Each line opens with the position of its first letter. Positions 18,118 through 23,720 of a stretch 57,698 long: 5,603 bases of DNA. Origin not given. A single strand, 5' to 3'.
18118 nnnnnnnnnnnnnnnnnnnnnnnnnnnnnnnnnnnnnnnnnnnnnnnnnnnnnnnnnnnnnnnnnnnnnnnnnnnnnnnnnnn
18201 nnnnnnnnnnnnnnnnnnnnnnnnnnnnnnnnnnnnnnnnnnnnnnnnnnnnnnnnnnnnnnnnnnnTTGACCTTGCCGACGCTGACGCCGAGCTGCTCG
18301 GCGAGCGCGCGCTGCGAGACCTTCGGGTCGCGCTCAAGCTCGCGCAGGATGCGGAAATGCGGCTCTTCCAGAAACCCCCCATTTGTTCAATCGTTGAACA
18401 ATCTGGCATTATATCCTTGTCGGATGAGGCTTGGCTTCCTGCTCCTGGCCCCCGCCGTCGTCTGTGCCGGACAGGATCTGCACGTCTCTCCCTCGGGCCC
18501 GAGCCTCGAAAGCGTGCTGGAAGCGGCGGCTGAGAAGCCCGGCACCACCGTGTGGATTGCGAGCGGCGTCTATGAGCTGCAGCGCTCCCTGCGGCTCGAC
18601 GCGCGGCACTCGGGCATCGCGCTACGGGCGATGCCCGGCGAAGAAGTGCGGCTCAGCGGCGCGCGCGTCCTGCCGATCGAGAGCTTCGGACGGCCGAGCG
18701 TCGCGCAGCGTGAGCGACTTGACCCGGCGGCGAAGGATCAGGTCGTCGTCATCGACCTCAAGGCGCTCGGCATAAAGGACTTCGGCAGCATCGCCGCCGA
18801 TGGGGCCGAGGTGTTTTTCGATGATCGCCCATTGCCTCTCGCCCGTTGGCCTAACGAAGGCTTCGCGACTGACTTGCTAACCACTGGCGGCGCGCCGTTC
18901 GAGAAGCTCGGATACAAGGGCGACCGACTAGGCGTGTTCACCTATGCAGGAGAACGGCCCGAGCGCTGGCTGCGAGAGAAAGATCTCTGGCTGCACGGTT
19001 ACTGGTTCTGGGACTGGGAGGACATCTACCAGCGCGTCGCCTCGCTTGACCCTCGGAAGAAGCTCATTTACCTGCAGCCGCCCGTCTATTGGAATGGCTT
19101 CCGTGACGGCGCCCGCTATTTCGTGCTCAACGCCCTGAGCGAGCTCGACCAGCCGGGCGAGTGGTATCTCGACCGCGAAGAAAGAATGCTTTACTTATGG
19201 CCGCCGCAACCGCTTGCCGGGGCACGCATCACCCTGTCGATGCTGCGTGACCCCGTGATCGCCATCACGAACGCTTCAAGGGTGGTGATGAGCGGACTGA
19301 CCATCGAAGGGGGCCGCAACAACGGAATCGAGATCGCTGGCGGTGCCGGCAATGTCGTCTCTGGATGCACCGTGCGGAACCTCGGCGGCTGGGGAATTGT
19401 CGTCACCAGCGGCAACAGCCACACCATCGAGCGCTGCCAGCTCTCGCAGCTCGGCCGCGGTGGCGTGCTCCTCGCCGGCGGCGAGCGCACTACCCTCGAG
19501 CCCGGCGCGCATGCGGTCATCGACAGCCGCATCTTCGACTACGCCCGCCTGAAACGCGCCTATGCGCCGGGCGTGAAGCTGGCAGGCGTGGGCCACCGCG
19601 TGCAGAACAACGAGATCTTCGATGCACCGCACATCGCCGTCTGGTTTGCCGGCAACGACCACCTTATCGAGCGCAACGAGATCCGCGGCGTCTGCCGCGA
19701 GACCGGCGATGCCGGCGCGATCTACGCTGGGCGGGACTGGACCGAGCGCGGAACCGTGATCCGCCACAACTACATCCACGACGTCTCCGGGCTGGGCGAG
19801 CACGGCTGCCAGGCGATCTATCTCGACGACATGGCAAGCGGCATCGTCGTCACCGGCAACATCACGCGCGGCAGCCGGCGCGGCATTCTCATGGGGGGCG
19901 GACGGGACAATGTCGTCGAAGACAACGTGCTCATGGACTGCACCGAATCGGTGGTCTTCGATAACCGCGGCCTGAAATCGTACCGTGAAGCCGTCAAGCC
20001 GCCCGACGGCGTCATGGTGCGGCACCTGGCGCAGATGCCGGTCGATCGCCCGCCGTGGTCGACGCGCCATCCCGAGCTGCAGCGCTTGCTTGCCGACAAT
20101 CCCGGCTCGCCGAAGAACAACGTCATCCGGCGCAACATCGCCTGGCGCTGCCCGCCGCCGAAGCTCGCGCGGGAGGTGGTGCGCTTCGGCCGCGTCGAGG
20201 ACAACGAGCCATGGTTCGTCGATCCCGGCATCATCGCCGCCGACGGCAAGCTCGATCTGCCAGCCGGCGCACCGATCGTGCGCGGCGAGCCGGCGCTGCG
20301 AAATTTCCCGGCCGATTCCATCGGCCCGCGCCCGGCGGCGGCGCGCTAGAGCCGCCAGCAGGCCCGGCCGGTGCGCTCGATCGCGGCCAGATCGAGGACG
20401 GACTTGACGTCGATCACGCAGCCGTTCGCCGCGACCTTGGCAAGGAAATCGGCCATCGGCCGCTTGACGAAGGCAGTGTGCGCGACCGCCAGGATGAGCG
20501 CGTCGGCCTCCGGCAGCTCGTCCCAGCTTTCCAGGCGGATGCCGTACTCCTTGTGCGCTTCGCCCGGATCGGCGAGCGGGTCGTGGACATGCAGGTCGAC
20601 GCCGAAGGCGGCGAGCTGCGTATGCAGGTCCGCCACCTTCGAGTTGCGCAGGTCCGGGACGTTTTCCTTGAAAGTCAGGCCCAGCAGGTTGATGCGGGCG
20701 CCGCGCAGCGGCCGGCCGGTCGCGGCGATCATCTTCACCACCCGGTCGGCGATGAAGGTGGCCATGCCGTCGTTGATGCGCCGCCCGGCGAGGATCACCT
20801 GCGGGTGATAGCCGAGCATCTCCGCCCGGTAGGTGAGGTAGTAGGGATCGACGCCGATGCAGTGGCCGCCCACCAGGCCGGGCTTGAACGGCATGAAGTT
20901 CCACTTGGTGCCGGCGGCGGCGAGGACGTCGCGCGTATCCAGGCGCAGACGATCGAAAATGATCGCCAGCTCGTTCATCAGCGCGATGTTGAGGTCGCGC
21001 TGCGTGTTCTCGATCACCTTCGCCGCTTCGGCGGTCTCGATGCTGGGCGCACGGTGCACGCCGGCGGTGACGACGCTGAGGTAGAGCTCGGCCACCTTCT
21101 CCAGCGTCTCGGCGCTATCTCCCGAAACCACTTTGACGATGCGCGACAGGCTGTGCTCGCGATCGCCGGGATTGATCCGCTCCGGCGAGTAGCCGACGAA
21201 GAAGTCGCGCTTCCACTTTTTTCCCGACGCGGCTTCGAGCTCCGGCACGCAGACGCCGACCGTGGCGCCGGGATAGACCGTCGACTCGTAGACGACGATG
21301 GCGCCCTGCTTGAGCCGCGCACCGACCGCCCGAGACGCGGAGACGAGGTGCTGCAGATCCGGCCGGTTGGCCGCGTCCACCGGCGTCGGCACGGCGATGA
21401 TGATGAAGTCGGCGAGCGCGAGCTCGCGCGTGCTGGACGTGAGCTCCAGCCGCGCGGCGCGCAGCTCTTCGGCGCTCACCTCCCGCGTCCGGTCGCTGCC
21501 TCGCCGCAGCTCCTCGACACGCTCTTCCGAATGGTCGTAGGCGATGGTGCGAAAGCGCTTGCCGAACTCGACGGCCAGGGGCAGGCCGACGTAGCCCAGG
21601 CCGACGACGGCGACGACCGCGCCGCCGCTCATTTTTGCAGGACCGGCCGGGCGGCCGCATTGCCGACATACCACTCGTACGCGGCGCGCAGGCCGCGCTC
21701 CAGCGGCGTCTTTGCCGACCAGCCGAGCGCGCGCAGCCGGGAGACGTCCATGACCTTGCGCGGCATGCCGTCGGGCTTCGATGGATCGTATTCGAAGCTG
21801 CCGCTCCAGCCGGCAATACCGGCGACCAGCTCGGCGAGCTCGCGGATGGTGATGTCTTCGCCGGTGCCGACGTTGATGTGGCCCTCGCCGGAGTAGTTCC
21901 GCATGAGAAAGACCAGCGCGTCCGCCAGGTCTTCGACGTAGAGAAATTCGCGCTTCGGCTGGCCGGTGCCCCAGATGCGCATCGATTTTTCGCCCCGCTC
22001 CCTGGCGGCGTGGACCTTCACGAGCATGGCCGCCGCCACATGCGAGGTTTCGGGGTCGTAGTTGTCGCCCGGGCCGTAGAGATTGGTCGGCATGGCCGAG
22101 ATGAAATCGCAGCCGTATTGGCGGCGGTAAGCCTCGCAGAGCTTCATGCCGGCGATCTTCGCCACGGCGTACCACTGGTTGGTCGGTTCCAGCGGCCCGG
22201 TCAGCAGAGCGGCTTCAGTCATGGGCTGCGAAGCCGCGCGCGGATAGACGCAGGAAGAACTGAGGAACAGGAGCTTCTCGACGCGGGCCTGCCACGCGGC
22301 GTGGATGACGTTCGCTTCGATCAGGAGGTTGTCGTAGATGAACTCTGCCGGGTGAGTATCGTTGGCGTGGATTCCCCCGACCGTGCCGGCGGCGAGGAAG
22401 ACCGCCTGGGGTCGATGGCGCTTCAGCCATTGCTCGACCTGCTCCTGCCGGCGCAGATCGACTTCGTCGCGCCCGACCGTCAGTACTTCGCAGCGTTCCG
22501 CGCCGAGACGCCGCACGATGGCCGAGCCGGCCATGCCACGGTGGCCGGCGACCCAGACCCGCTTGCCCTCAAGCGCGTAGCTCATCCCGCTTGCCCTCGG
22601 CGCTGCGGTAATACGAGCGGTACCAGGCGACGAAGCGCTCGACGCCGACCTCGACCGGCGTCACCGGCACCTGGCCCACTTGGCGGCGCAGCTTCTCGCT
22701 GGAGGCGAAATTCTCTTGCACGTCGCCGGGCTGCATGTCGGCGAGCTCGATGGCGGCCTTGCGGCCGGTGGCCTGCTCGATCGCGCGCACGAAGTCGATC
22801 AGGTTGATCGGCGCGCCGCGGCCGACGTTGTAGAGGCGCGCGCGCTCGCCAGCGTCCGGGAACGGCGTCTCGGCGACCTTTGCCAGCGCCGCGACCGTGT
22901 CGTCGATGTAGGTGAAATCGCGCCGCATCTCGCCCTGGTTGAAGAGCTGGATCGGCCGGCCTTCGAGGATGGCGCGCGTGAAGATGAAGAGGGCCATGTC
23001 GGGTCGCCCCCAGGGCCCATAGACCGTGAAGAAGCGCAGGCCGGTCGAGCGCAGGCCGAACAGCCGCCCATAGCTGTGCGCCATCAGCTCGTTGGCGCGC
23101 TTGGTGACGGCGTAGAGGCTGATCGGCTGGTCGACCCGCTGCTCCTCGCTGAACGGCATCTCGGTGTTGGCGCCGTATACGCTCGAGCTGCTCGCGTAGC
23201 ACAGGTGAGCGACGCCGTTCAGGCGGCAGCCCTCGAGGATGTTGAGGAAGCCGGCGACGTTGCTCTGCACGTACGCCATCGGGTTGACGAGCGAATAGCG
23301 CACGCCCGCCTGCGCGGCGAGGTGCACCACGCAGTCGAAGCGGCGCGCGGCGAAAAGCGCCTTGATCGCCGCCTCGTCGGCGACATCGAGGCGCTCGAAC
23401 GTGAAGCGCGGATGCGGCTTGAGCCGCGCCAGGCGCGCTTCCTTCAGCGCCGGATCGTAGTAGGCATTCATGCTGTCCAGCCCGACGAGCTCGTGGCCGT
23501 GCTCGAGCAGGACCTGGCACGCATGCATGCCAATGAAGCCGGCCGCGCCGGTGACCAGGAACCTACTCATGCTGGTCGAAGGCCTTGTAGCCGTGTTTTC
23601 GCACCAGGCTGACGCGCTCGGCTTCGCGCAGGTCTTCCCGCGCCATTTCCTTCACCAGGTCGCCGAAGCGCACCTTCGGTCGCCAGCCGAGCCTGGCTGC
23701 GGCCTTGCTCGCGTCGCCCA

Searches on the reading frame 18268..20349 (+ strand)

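Call 7: search_protein_families(library=pfam, proteins=[window:18268-20349:+], max_evalue=0.001)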
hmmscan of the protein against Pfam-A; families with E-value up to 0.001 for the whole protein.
window:18268-20349:+ (693 aa): 3 families
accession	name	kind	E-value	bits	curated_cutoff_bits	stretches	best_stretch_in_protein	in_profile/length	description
PF13229.12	Beta_helix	-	1.3e-22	80.6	25.9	2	435-566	2-122/158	Right handed beta helix region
PF05048.19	NosD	-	1.8e-09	37.8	23.6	1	491-562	44-108/212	Periplasmic copper-binding protein (NosD)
PF21231.2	GH141_M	-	2.8e-05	24.5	27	1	282-312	125-155/156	GH141 insertion domain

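Call 8: search_protein_families(library=ncbifam, proteins=[window:18268-20349:+], max_evalue=0.001)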
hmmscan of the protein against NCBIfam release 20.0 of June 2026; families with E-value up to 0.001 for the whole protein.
window:18268-20349:+ (693 aa): 1 family
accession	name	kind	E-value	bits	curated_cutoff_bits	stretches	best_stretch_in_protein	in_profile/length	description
TIGR03804.1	para_beta_helix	repeat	4.1e-07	29.6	19.45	0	331-371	2-41/44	parallel beta-helix repeat protein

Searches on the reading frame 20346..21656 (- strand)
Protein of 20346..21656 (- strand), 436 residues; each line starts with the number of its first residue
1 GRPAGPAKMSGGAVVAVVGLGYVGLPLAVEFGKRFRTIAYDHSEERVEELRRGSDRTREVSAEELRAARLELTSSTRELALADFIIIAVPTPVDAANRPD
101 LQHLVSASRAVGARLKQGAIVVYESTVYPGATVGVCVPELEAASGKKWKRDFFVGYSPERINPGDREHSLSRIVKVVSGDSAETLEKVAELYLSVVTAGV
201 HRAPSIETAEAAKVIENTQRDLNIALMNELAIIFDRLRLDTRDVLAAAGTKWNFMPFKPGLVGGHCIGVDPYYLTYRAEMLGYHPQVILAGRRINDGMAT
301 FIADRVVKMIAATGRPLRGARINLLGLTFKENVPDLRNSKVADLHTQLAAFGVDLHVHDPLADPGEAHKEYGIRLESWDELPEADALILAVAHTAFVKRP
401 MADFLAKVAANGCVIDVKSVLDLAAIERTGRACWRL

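Call 7: search_protein_families(library=pfam, proteins=[window:20346-21656:-], max_evalue=0.001)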
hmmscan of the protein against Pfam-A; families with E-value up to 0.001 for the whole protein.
window:20346-21656:- (436 aa): 4 families
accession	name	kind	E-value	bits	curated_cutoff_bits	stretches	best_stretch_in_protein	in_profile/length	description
PF03721.20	UDPG_MGDP_dh_N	-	1.7e-30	106.5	27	1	15-188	3-183/187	UDP-glucose/GDP-mannose dehydrogenase family, NAD binding domain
PF00984.24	UDPG_MGDP_dh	-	8.1e-25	87.2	25.4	1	207-296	1-93/94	UDP-glucose/GDP-mannose dehydrogenase family, central domain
PF03720.21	UDPG_MGDP_dh_C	-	1.7e-19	70.6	30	1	324-422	2-102/103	UDP-glucose/GDP-mannose dehydrogenase family, UDP binding domain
PF03446.21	NAD_binding_2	-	4.5e-05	23.9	21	1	15-132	2-100/161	NAD binding domain of 6-phosphogluconate dehydrogenase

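Call 8: search_protein_families(library=ncbifam, proteins=[window:20346-21656:-], max_evalue=0.001)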
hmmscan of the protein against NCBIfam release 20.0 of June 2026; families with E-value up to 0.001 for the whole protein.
window:20346-21656:- (436 aa): 7 families
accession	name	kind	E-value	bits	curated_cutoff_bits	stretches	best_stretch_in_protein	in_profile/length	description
NF011729.0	PRK15182.1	equivalog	3.2e-132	441.3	592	1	15-421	9-416/425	Vi polysaccharide biosynthesis UDP-N-acetylglucosamine C-6 dehydrogenase TviB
TIGR03026.1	NDP-sugDHase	subfamily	4.6e-109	364.9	189.8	1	15-418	3-412/413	nucleotide sugar dehydrogenase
NF040825.1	UDPMaNacDH_Arch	equivalog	1.4e-55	188.9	750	1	15-422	3-402/418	UDP-N-acetyl-D-mannosamine dehydrogenase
NF008286.0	PRK11064.1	equivalog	4.1e-53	180.5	459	1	14-405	5-408/420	UDP-N-acetyl-D-mannosamine dehydrogenase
NF041297.1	UDPGDh_AglM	equivalog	1.1e-33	116.8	670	1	15-364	3-361/429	UDP-glucose 6-dehydrogenase AglM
NF047673.2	TeichurnBiosyTuaD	equivalog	6.4e-29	101.4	700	1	15-430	4-423/439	UDP-glucose 6-dehydrogenase TuaD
NF011631.0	PRK15057.1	equivalog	5.3e-07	29.1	757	1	15-362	3-339/388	UDP-glucose 6-dehydrogenase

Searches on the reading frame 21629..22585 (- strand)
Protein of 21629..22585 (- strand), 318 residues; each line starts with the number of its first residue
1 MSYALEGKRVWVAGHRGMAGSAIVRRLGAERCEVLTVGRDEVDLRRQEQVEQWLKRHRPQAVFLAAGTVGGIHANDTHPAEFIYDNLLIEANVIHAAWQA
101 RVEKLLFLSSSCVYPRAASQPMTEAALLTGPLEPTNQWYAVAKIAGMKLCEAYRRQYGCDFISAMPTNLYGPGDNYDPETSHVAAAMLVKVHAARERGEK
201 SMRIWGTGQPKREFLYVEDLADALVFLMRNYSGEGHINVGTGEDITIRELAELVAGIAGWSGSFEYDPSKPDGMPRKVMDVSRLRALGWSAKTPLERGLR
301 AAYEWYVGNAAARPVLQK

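Call 10: search_protein_families(library=pfam, proteins=[window:21629-22585:-])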
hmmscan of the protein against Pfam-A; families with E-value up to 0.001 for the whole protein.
window:21629-22585:- (318 aa): 4 families
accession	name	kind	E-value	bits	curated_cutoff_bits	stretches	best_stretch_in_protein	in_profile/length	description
PF01370.27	Epimerase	-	4.2e-62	210.1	20.9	1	11-240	2-240/240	NAD dependent epimerase/dehydratase family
PF16363.11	GDP_Man_Dehyd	-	5.3e-22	79.1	27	1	42-300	59-330/332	GDP-mannose 4,6 dehydratase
PF04321.23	RmlD_sub_bind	-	5.4e-07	29.4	27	1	9-152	2-138/287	RmlD substrate binding domain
PF02719.21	Polysacc_synt_2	-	1.6e-05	24.7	20.2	1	43-110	62-128/293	Polysaccharide biosynthesis protein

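Call 31: search_protein_families(library=ncbifam, proteins=[window:21629-22585:-], max_evalue=0.00001)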
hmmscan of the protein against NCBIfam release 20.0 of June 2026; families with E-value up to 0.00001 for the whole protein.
window:21629-22585:- (318 aa): 11 families
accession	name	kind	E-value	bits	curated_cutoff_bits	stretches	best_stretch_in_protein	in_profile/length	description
NF047922.1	GDPFucSynFcl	equivalog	1.7e-152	507.3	500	1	7-310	2-305/308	GDP-L-fucose synthase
TIGR01181.1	dTDP_gluc_dehyt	equivalog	1.4e-22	80.2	365.1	1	41-311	56-316/321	dTDP-glucose 4,6-dehydratase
TIGR01179.1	galE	equivalog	7.1e-19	67.8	262.3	1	41-307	53-326/332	UDP-glucose 4-epimerase GalE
TIGR04180.1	EDH_00030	hypoth_equivalog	1.5e-16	60.3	475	1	43-268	57-266/297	NAD-dependent 4,6-dehydratase LegB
NF007490.0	PRK10084.1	subfamily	2.6e-12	46.4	649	1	42-310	57-338/361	dTDP-glucose 4,6-dehydratase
NF007582.0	PRK10217.1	equivalog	6.5e-12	45.2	698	1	41-312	57-337/355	dTDP-glucose 4,6-dehydratase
TIGR02197.1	heptose_epim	equivalog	7.8e-11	41.7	274.6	1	45-259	50-261/316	ADP-glyceromanno-heptose 6-epimerase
NF008872.0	PRK11908.1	equivalog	1.7e-09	37.2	294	1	94-257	103-270/349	bifunctional UDP-4-keto-pentose/UDP-xylose synthase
TIGR01214.1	rmlD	equivalog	2.4e-08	33.4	224.05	1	9-152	1-137/285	dTDP-4-dehydrorhamnose reductase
NF007956.0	PRK10675.1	subfamily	9.9e-07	28.2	394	0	41-131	56-145/338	UDP-glucose 4-epimerase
NF008360.0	PRK11150.1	equivalog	8.5e-06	25.2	452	0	167-254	168-250/310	ADP-glyceromanno-heptose 6-epimerase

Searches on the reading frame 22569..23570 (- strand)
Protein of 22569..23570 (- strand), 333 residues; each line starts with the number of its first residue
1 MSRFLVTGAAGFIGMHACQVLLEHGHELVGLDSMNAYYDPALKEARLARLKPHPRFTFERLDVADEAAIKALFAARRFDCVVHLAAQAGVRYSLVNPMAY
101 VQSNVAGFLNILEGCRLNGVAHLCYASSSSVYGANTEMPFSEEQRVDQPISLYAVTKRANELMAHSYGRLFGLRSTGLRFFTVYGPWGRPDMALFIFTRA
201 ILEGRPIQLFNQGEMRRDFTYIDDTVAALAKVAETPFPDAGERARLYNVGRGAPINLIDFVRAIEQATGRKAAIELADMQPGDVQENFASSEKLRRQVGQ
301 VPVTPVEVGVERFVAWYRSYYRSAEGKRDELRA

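Call 10: search_protein_families(library=pfam, proteins=[window:22569-23570:-])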
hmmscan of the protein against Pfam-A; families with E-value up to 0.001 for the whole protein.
window:22569-23570:- (333 aa): 10 families
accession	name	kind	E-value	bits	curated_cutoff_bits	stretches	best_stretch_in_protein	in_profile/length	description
PF01370.27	Epimerase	-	1.8e-59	201.5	20.9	1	5-250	2-240/240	NAD dependent epimerase/dehydratase family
PF16363.11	GDP_Man_Dehyd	-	1.3e-48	166.6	27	1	5-311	1-330/332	GDP-mannose 4,6 dehydratase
PF04321.23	RmlD_sub_bind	-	8.3e-16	58.3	27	1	3-272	2-235/287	RmlD substrate binding domain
PF01073.25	3Beta_HSD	-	1e-15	58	22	1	5-225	1-221/280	3-beta hydroxysteroid dehydrogenase/isomerase family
PF02719.21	Polysacc_synt_2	-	7.6e-13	48.7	20.2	1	5-269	2-248/293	Polysaccharide biosynthesis protein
PF08659.16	KR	-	1.9e-05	25.1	22.6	1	4-134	3-143/180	KR domain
PF00106.31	adh_short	-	6.2e-05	23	26.6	1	5-90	4-87/195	short chain dehydrogenase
PF07993.18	NAD_binding_4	-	7.9e-05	22.4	20.1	0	75-169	86-193/258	Male sterility protein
PF13460.12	NAD_binding_10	-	0.00021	21.6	27.2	1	8-160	1-127/184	NAD(P)H-binding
PF13561.12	adh_short_C2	-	0.00094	19.3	27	0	8-171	1-161/236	Enoyl-(Acyl carrier protein) reductase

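Call 31: search_protein_families(library=ncbifam, proteins=[window:22569-23570:-], max_evalue=0.00001)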
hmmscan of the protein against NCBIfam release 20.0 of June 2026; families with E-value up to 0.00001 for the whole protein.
window:22569-23570:- (333 aa): 23 families
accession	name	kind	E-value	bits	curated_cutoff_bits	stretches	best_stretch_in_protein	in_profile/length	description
TIGR01181.1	dTDP_gluc_dehyt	equivalog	3.1e-45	154.6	365.1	1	4-320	2-314/321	dTDP-glucose 4,6-dehydratase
TIGR01179.1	galE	equivalog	4.4e-45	153.9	262.3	2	4-185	2-178/332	UDP-glucose 4-epimerase GalE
NF011728.1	PRK15181.1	equivalog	1.6e-37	129.3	760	1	3-318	17-338/348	Vi polysaccharide biosynthesis UDP-N-acetylglucosaminuronic acid C-4 epimerase TviC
TIGR04180.1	EDH_00030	hypoth_equivalog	2e-37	128.9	475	1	5-278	2-266/297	NAD-dependent 4,6-dehydratase LegB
TIGR02197.1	heptose_epim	equivalog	5.5e-31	107.9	274.6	1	5-318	2-314/316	ADP-glyceromanno-heptose 6-epimerase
NF007956.0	PRK10675.1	subfamily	2.4e-28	99.3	394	1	3-159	2-155/338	UDP-glucose 4-epimerase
NF007582.0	PRK10217.1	equivalog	4.6e-27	95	698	1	1-318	1-332/355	dTDP-glucose 4,6-dehydratase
NF007490.0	PRK10084.1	subfamily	6.3e-27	94.5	649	1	4-319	3-336/361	dTDP-glucose 4,6-dehydratase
NF042422.1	oxyalk_red_OleD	equivalog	9.5e-21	74.5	580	1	3-270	2-252/329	2-alkyl-3-oxoalkanoate reductase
TIGR02622.1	CDP_4_6_dhtase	equivalog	2.7e-17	63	278.45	1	3-325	6-338/352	CDP-glucose 4,6-dehydratase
NF008872.0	PRK11908.1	equivalog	4.2e-17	62.2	294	1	2-251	2-253/349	bifunctional UDP-4-keto-pentose/UDP-xylose synthase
NF042423.1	oxyalk_red_Shew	equivalog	6.3e-17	61.6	580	1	2-267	9-256/331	2-alkyl-3-oxoalkanoate reductase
NF047922.1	GDPFucSynFcl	equivalog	1.1e-16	61.1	500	1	59-318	35-302/308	GDP-L-fucose synthase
NF043036.1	ErythonDh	equivalog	1.6e-15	57.1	325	1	4-202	3-198/321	D-erythronate dehydrogenase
NF005998.1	PRK08125.1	equivalog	4.4e-14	51.8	777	1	2-235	316-553/649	bifunctional UDP-4-amino-4-deoxy-L-arabinose formyltransferase/UDP-glucuronic acid oxidase ArnA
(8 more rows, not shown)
